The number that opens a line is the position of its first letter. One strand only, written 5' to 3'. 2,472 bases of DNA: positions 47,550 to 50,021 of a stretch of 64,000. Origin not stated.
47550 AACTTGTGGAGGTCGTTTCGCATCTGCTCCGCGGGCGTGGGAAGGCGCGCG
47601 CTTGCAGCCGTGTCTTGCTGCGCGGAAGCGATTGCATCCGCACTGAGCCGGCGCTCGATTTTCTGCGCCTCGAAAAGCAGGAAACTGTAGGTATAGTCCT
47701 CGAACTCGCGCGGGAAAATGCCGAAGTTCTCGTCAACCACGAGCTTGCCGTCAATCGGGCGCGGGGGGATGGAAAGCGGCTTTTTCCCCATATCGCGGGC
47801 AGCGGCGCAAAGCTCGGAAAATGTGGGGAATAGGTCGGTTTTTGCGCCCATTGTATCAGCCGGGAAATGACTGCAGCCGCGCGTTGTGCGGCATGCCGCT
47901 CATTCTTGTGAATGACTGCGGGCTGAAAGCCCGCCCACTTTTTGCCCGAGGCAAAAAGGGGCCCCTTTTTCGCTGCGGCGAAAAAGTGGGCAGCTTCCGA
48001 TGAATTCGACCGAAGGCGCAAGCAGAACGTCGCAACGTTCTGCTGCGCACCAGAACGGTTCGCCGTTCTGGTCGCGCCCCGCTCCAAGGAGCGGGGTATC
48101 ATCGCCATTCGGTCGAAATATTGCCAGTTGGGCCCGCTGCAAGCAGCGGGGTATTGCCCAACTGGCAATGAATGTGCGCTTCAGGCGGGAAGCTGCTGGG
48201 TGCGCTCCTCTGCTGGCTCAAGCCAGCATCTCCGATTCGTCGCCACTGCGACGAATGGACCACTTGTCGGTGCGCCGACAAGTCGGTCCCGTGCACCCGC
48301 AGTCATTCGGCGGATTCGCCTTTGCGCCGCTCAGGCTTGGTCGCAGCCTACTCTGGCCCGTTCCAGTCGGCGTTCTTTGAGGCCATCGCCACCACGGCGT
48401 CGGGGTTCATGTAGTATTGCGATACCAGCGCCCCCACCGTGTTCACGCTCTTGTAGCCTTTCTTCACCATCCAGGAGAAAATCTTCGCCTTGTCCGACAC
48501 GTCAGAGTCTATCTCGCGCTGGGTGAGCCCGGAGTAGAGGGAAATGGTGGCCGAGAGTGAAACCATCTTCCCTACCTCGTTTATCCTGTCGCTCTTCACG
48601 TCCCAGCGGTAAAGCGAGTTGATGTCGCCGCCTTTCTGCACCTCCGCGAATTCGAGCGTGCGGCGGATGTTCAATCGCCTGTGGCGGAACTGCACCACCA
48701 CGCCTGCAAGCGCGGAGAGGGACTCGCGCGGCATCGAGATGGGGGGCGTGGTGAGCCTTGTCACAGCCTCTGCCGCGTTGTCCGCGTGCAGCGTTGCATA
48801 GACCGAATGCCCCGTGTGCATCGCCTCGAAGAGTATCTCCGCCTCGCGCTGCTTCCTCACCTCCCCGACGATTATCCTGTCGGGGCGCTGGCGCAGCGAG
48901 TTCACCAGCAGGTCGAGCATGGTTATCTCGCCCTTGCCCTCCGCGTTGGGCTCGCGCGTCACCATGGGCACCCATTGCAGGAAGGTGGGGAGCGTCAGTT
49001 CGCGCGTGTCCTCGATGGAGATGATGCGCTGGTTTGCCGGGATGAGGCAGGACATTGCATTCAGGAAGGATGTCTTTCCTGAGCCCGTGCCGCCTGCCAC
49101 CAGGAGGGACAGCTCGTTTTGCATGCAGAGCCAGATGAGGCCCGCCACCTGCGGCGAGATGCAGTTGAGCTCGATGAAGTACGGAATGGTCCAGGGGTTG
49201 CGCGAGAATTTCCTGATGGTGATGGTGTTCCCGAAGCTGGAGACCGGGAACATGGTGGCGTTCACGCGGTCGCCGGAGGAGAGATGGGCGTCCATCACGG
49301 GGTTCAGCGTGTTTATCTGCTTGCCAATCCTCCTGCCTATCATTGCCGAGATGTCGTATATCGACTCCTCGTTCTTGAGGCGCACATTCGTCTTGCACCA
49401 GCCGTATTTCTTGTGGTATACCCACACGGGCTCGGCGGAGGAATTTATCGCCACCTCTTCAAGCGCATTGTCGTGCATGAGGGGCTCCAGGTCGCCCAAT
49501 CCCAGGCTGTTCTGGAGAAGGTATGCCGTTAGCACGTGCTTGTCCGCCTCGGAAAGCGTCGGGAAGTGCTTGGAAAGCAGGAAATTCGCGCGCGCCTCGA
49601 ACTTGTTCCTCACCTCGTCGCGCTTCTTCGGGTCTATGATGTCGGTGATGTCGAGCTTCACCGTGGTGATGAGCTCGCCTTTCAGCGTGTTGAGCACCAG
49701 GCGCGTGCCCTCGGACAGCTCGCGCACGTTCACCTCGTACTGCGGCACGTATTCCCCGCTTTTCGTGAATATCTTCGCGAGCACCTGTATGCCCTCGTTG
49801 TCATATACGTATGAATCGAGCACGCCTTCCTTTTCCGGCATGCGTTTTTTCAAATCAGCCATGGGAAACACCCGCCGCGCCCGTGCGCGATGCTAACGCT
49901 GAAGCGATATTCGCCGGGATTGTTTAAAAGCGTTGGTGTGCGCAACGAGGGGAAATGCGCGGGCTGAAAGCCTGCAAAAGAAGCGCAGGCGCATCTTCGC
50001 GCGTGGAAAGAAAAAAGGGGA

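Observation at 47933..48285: Dense array of at least eight stable hairpins between the pilus ATPase and the giant disordered-protein gene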

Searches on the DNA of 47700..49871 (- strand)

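Call 14: search_rna_families(source=window, start=47700, end=48500, threshold=evalue, max_evalue=10, show_alignments=3)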
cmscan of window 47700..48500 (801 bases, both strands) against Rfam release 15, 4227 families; matches with E-value up to 10: 7.
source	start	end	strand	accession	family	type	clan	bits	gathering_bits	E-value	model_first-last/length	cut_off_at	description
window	47964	48108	+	RF01757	sbcD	Gene; sRNA;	-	28.7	40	0.0016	1-155/155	no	sbcD RNA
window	48014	48052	-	RF03230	mir-967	Gene; miRNA;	-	20.5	70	0.42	1-90/90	no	mir-967 microRNA precursor family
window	47932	47990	-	RF03973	mir-5615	Gene; miRNA;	-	18.6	82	0.9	1-61/61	no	mir-5615 microRNA precursor family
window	47785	47829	+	RF04163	mir-8364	Gene; miRNA;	-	18.2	67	2.4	1-61/61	no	mir-8364 microRNA precursor family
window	47815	48059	+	RF02880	MH_s15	Gene; sRNA;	-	16.1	123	0.12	1-277/277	no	Mesorhizobail RNA 15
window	47933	47991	+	RF03941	mir-3158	Gene; miRNA;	-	15.7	97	9.1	1-81/81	no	mir-3158 microRNA precursor family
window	48353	48414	+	RF02147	MEG8_3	Gene; lncRNA;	-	12.7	40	1.9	1-66/66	no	Maternally expressed 8 exon 3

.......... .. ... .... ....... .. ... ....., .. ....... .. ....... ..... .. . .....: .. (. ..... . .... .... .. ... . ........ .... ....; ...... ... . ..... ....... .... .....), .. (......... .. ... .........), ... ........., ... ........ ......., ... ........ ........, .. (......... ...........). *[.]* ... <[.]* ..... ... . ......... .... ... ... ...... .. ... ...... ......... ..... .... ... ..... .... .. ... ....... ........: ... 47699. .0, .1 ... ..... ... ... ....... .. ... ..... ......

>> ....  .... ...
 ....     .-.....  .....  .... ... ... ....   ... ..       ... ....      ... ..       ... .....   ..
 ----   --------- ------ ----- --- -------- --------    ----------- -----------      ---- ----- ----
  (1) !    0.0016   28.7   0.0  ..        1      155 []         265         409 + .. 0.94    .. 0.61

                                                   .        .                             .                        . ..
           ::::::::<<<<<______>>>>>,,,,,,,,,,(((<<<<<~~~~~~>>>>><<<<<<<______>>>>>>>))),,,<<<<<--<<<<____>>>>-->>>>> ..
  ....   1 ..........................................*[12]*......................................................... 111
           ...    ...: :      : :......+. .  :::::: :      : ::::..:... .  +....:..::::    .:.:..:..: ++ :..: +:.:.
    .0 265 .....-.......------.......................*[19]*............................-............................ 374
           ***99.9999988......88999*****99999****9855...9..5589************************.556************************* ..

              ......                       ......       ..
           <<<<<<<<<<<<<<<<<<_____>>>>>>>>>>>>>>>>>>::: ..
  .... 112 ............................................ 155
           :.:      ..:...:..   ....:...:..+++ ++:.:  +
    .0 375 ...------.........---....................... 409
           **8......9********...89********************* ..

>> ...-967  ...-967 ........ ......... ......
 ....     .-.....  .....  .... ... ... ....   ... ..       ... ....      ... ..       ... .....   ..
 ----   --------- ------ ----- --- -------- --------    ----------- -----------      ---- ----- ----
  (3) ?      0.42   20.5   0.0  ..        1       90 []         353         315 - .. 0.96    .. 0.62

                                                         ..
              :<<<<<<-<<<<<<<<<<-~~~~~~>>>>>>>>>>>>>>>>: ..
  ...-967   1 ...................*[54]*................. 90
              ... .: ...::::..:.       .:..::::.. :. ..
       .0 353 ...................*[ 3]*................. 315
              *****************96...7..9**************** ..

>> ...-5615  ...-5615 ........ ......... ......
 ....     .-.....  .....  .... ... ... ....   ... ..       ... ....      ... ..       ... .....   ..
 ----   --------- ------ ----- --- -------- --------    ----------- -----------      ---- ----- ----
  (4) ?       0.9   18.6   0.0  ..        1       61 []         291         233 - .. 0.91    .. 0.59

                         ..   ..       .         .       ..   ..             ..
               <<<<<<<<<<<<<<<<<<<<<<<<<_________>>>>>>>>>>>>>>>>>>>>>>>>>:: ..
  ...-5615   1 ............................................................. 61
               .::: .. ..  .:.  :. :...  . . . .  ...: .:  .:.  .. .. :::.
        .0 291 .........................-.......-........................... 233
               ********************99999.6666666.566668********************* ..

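Call 41: search_rna_families(sources=[L030, L048, L070, L012, L094, L095, L088], threshold=gathering)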
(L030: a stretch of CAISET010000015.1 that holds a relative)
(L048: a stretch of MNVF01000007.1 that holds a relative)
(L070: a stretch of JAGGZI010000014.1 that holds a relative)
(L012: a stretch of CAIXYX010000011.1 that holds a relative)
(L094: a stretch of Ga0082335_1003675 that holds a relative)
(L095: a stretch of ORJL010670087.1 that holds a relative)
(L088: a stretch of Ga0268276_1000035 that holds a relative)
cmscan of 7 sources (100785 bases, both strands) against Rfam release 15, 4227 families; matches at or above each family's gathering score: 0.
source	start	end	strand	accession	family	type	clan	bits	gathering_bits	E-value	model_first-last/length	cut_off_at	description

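Call 68: search_rna_families(sources=[L043, L066, L071, L107, L120], threshold=gathering)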
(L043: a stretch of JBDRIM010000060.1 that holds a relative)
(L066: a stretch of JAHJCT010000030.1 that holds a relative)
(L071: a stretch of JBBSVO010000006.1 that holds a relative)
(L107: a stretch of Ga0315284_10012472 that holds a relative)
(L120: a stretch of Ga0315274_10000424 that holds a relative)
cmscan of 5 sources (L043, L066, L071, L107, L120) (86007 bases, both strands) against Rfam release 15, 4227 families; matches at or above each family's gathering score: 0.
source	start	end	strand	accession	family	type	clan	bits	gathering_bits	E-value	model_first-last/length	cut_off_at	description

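Call 80: build_rna_model(alignment_id=A5)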
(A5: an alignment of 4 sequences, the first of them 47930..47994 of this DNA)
Model R1 built from alignment A5 (4 sequences, 70 columns); structure: RNAalifold consensus.
model positions 65; base pairs 24; branch points 1; effective number of sequences 2.57; information 0.862 bits per position. Calibrated on 0.2 Mb of random sequence (short: E-values are rough).
structure used (alignment columns):
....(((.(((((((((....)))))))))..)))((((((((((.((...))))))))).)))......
